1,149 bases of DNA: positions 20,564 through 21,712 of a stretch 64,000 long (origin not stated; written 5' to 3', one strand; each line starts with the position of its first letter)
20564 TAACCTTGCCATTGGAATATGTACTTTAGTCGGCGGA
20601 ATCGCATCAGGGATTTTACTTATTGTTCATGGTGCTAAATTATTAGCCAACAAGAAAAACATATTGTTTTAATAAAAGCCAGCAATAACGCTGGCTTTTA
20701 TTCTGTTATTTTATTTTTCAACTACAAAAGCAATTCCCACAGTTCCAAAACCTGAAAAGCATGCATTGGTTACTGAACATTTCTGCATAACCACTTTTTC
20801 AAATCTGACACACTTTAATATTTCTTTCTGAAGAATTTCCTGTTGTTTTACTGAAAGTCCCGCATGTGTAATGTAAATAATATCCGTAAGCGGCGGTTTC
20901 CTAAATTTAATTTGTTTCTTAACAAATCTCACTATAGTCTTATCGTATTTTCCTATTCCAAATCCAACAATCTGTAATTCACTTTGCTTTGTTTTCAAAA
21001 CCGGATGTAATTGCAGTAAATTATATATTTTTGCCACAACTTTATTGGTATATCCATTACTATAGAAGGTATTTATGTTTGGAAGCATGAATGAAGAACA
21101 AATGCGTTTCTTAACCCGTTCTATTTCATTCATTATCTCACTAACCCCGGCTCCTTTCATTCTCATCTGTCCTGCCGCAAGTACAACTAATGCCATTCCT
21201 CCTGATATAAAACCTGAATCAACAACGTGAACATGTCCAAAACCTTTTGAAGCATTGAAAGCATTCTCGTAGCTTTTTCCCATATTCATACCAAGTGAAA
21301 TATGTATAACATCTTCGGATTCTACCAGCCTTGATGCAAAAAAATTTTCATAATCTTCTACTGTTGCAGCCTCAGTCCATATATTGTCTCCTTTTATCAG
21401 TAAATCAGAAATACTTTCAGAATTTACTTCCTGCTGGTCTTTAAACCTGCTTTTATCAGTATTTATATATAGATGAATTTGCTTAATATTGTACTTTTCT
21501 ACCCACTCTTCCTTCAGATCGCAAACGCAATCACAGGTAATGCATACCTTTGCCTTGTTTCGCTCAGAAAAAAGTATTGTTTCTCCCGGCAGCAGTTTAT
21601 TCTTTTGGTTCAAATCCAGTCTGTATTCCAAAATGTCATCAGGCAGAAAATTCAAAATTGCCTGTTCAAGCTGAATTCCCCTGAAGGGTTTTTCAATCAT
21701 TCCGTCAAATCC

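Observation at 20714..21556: DegV (fatty-acid-binding, FakB-like) domain at the C-terminus of a hybrid histidine kinase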

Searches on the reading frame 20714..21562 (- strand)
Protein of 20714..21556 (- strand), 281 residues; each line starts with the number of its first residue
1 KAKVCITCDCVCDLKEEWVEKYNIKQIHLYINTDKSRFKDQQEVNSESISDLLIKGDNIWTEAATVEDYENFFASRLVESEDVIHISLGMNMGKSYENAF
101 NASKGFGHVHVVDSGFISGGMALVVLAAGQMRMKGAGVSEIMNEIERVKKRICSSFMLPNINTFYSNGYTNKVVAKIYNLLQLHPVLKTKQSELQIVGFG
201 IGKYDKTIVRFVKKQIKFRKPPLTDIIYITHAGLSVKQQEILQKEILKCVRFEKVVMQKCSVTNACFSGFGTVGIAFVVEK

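Call 3: search_protein_families(library=pfam, proteins=[window:20714-21556:-], max_evalue=1)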
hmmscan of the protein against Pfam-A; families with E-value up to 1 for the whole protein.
window:20714-21556:- (281 aa): 2 families
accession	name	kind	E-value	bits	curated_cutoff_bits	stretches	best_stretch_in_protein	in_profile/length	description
PF02645.21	DegV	-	3.8e-37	128.6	27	1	3-278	1-278/280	Uncharacterised protein, DegV family COG1307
PF13684.11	FakA-like_C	-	0.043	13.6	23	1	76-149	42-113/216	Fatty acid kinase subunit A-like, C-terminal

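Call 4: search_protein_families(library=ncbifam, proteins=[window:20714-21556:-], max_evalue=1)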
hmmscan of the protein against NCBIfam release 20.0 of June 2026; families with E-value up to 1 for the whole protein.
window:20714-21556:- (281 aa): 3 families
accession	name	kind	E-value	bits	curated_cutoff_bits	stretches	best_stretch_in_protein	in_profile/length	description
TIGR00762.1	DegV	domain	3.4e-39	134.7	99.7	1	6-277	3-275/276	DegV family EDD domain-containing protein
NF038249.1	fatty_FakB1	equivalog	1.5e-13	50.6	350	1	3-278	2-280/286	fatty acid kinase binding subunit FakB1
NF009830.0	PRK13304.1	equivalog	0.046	13.2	267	1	40-124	46-130/265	aspartate dehydrogenase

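Call 10: search_solved_structures(query=window:20714-21556:-, max_evalue=0.001, show_alignments=4)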
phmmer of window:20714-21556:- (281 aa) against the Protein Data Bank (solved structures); distinct sequences matched with E-value up to 0.001: 21.
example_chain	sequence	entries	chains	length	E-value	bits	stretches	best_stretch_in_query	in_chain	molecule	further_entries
4x9x_A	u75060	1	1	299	4.9e-14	55.6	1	3-234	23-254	DegV domain-containing protein MW1315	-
2dt8_A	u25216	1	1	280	1.5e-13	54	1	4-274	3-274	DegV family protein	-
1vpv_A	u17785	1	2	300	4.4e-13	52.4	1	3-222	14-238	UPF0230 protein TM1468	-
1mgp_A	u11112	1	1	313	5.1e-13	52.2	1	3-222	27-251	Hypothetical protein TM841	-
3pl5_A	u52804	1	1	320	3.6e-08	36.3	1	6-190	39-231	Putative uncharacterized protein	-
6mh9_A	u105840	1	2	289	1.4e-07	34.4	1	3-277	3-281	Fatty Acid Kinase (Fak) B1 protein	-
2g7z_A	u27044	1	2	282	2.9e-07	33.4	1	65-233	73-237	conserved hypothetical protein SPy1493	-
7sg3_A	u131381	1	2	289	3.7e-07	33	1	3-277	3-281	Fatty Acid Kinase B1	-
6nyu_A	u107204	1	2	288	6.2e-07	32.3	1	3-278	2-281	DegV domain-containing protein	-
5woo_A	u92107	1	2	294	6.8e-07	32.1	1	3-277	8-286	EDD domain protein, DegV family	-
6alw_A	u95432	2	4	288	7.7e-07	32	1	3-277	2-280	EDD domain protein, DegV family | Fatty acid Kinase (Fak) B1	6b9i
3nyi_A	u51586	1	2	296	7.9e-07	31.9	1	5-216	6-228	fat acid-binding protein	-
7scl_A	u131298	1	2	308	7.9e-07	31.9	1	3-212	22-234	Fatty Acid Kinase B1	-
5uto_A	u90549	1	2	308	7.9e-07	31.9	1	3-212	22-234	EDD domain protein, DegV family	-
7w7h_E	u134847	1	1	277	1.1e-06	31.5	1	3-214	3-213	Uncharacterized protein conserved in bacteria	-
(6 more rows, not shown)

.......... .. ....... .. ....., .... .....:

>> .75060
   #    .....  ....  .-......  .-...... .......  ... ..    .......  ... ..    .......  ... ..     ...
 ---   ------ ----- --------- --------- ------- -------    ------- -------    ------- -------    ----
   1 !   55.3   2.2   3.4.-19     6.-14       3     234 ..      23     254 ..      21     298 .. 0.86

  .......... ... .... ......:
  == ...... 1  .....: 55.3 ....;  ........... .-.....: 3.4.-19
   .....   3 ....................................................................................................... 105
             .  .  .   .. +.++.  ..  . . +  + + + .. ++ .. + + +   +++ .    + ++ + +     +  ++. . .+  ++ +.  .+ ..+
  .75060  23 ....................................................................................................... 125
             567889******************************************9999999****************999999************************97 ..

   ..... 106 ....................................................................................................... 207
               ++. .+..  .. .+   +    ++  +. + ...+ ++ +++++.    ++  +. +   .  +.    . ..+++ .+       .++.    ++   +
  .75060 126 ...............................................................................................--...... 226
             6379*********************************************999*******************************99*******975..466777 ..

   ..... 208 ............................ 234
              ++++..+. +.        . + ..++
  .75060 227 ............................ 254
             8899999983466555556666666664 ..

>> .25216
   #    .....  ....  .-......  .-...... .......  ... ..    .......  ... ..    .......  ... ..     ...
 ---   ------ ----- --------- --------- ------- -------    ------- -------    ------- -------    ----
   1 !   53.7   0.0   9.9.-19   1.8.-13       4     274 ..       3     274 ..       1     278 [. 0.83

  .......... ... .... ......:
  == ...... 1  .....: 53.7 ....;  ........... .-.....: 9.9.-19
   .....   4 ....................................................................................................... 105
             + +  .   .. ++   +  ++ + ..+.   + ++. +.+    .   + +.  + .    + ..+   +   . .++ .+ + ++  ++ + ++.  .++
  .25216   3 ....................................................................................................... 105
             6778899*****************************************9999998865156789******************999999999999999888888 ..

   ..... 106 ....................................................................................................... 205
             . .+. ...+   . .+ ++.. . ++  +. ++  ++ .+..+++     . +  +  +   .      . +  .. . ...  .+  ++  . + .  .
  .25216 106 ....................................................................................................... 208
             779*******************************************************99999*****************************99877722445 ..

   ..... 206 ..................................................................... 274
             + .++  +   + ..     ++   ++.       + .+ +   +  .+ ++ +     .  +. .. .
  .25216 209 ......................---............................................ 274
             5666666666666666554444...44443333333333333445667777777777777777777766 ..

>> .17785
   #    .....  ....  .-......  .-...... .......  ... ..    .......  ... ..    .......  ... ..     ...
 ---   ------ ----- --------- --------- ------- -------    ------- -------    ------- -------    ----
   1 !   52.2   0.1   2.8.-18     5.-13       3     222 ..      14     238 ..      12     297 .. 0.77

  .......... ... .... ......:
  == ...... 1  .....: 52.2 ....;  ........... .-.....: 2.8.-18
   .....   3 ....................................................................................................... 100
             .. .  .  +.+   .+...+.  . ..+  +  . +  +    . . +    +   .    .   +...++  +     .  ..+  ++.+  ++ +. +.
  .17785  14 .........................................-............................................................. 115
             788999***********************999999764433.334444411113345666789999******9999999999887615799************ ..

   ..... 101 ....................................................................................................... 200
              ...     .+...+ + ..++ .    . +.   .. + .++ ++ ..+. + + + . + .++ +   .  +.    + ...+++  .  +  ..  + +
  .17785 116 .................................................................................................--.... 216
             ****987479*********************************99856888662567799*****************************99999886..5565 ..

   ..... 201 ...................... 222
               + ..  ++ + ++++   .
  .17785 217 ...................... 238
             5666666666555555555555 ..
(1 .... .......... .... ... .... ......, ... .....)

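Call 14: find_homologous_proteins(query=window:20714-21556:-, max_evalue=0.00001)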
Query window:20714-21556:-: 555 candidates shared short words with the query, none scored E <= 0.00001.

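Call 23: search_solved_structures(query=A1, max_evalue=0.001, show_alignments=3)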
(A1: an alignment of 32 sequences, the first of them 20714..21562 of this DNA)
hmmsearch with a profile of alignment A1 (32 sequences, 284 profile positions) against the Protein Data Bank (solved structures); distinct sequences matched with E-value up to 0.001: 24.
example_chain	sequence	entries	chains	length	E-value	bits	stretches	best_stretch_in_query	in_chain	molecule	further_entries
2dt8_A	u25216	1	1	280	9.7e-28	100.3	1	5-277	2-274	DegV family protein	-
4x9x_A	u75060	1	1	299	3.6e-27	98.5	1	5-282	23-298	DegV domain-containing protein MW1315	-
6mh9_A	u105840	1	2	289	1.8e-20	76.5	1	4-198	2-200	Fatty Acid Kinase (Fak) B1 protein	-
7sg3_A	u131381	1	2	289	3.5e-20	75.5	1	4-198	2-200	Fatty Acid Kinase B1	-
6nyu_A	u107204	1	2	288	1.1e-19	73.9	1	5-281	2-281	DegV domain-containing protein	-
5woo_A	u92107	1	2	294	1.4e-19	73.5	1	4-198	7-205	EDD domain protein, DegV family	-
5uto_A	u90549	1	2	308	1.7e-19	73.3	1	4-198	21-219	EDD domain protein, DegV family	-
7scl_A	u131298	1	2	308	2e-19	73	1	4-198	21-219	Fatty Acid Kinase B1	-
6alw_A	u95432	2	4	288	2.6e-19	72.7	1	5-198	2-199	EDD domain protein, DegV family | Fatty acid Kinase (Fak) B1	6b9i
6nm1_A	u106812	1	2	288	5e-19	71.7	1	5-198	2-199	Fatty acid Kinase (Fak) B1 protein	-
6dj6_A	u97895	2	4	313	3.7e-18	68.9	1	5-236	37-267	Fatty Acid Kinase (Fak) B2 protein (SPR1019)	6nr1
1pzx_A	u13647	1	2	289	6.7e-18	68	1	6-282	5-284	Hypothetical protein APC36103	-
3fys_A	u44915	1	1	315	7.8e-18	67.8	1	5-196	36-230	Protein degV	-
7w7h_E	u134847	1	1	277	1.1e-16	64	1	5-237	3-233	Uncharacterized protein conserved in bacteria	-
1vpv_A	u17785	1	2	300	1.7e-16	63.4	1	2-216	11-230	UPF0230 protein TM1468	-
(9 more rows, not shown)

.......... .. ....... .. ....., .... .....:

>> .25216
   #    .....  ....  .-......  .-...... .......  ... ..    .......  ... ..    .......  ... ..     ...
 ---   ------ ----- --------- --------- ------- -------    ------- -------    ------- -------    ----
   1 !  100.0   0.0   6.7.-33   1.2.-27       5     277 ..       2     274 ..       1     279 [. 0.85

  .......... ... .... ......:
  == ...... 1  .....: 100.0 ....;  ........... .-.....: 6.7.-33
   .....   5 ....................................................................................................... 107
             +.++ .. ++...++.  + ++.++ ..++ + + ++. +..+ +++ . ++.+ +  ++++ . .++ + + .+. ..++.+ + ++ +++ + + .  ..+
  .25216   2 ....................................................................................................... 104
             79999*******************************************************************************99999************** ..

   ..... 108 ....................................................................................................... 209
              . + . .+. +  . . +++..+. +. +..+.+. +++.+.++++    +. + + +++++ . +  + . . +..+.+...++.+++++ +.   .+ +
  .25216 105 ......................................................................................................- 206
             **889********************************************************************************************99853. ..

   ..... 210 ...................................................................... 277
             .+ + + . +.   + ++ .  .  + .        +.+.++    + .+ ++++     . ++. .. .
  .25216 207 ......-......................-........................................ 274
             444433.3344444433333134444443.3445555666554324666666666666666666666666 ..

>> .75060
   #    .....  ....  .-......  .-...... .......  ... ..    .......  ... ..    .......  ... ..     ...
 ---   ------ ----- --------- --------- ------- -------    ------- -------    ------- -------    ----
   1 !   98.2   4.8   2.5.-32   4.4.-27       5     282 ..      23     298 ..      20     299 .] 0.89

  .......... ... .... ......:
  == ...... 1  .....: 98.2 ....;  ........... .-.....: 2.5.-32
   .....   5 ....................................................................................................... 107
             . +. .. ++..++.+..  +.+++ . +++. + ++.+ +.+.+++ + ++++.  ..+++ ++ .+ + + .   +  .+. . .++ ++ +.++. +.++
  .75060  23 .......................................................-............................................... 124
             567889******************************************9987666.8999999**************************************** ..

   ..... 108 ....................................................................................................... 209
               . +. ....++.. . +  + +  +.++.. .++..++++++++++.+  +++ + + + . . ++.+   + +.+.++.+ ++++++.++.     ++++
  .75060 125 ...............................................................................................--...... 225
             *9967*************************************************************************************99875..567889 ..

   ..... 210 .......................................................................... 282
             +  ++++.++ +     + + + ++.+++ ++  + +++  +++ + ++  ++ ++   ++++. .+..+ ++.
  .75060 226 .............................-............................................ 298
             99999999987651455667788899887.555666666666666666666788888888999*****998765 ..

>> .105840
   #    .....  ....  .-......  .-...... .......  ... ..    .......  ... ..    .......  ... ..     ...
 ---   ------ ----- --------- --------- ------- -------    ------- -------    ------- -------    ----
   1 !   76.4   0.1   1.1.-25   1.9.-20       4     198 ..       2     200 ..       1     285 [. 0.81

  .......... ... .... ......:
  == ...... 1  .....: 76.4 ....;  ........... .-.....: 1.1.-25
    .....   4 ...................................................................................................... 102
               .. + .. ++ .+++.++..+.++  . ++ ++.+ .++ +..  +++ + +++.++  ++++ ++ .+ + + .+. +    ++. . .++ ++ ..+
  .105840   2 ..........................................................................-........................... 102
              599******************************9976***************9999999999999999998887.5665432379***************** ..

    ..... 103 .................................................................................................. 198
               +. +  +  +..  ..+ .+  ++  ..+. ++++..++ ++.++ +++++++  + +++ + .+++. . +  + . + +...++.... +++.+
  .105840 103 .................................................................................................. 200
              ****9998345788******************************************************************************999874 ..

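Call 36: predict_structure(alignment_id=A1)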
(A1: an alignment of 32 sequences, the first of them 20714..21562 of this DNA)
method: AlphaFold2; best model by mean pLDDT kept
length: 283 residues; sequences in the alignment: 32
mean_pLDDT: 92.0   pTM: 0.90
mean pLDDT of the five models: 92.0, 91.5, 91.3, 89.2, 88.5
residues with pLDDT >= 90: 218; 70-90: 63; 50-70: 2; < 50: 0
segments of 3 or more residues with pLDDT < 50: none
pLDDT, mean of each block of 10 residues (from residue 1): 88 94 96 91 84 73 94 97 97 93 96 96 97 97 97 95 89 93 95 88 94 90 89 92 93 93 87 92 84
secondary structure, 60 per line:
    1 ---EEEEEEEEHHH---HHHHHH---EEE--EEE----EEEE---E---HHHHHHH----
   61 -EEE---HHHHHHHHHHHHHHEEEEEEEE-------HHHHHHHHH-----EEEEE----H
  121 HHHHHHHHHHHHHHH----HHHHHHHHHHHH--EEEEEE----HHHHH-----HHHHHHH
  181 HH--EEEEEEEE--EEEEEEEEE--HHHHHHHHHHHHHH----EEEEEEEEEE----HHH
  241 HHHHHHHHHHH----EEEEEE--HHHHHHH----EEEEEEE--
elements in order: E4-11 H18-23 E27-29 E32-34 E39-42 H50-56 E62-64 H68-81 E82-89 H97-105 E111-115 H120-135 H140-151 E154-159 H164-168 H174-182 E185-192 E195-203 H206-219 E224-233 H238-251 E256-261 H264-270 E275-281

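Call 40: fold_search(model_id=the predicted structure, library=pdb)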
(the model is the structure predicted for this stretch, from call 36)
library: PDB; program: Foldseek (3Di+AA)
matches with E <= 10: 1124; with E <= 0.001: 68
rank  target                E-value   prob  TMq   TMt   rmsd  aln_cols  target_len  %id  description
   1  2dt8                  1.7e-25  1.00  0.86  0.87   3.0       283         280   21  Fatty Acid Binding of a DegV family Protein from Thermus thermophilus (released 2007-06-19)
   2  1pzx_B                1.2e-23  1.00  0.88  0.86   2.7       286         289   18  Hypothetical protein APC36103 from Bacillus stearothermophilus: a lipid binding protein (released 2004-01-20)
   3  4x9x                  4.2e-23  1.00  0.85  0.90   2.6       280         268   18  Biochemical Roles for Conserved Residues in the Bacterial Fatty Acid Binding Protein Family (released 2016-01-27)
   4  3pl5                  6.8e-23  1.00  0.84  0.86   2.6       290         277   18  Fatty acid binding protein (released 2011-12-07)
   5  1vpv_A                1.0e-22  1.00  0.83  0.84   3.0       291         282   23  Crystal structure of a degv lipid binding protein (tm1468) from thermotoga maritima at 2.45 A resolution (released 2004-12-07)
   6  1pzx_A                1.1e-22  1.00  0.84  0.86   2.5       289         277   16  Hypothetical protein APC36103 from Bacillus stearothermophilus: a lipid binding protein (released 2004-01-20)
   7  1mgp                  1.1e-22  1.00  0.83  0.85   3.0       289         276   22  Hypothetical protein TM841 from Thermotoga maritima reveals fatty acid binding function (released 2002-09-18)
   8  1vpv_B                2.9e-22  1.00  0.84  0.85   2.8       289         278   21  Crystal structure of a degv lipid binding protein (tm1468) from thermotoga maritima at 2.45 A resolution (released 2004-12-07)
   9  7sg3_A                8.8e-22  1.00  0.85  0.84   3.1       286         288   19  The X-ray crystal structure of the Staphylococcus aureus Fatty Acid Kinase B1 mutant A121I-A158L to 2.35 Angstrom reso (released 2021-10-27)
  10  2g7z_B                9.3e-22  1.00  0.84  0.86   2.9       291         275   18  Conserved DegV-like Protein of Unknown Function from Streptococcus pyogenes M1 GAS Binds Long-chain Fatty Acids (released 2006-04-04)
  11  2g7z_A                1.2e-21  1.00  0.84  0.86   2.8       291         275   18  Conserved DegV-like Protein of Unknown Function from Streptococcus pyogenes M1 GAS Binds Long-chain Fatty Acids (released 2006-04-04)
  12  7w7h_E                2.3e-21  1.00  0.84  0.86   3.1       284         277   21  S Suis FakA-FakB2 complex structure (released 2022-09-21)
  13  5uto_A                3.0e-21  1.00  0.86  0.85   2.9       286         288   18  The crystal structure of the Staphylococcus aureus Fatty acid Kinase (Fak) B1 protein loaded with palmitic acid to 1.8 (released 2018-02-21)
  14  3fdj                  4.8e-21  1.00  0.84  0.86   2.8       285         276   18  The structure of a DegV family protein from Eubacterium eligens. (released 2009-02-03)
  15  6mh9_A                5.1e-21  1.00  0.85  0.83   3.1       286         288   19  The crystal structure of the Staphylococcus aureus Fatty acid Kinase (Fak) B1 protein A121I mutant to 2.02 Angstrom re (released 2019-11-13)
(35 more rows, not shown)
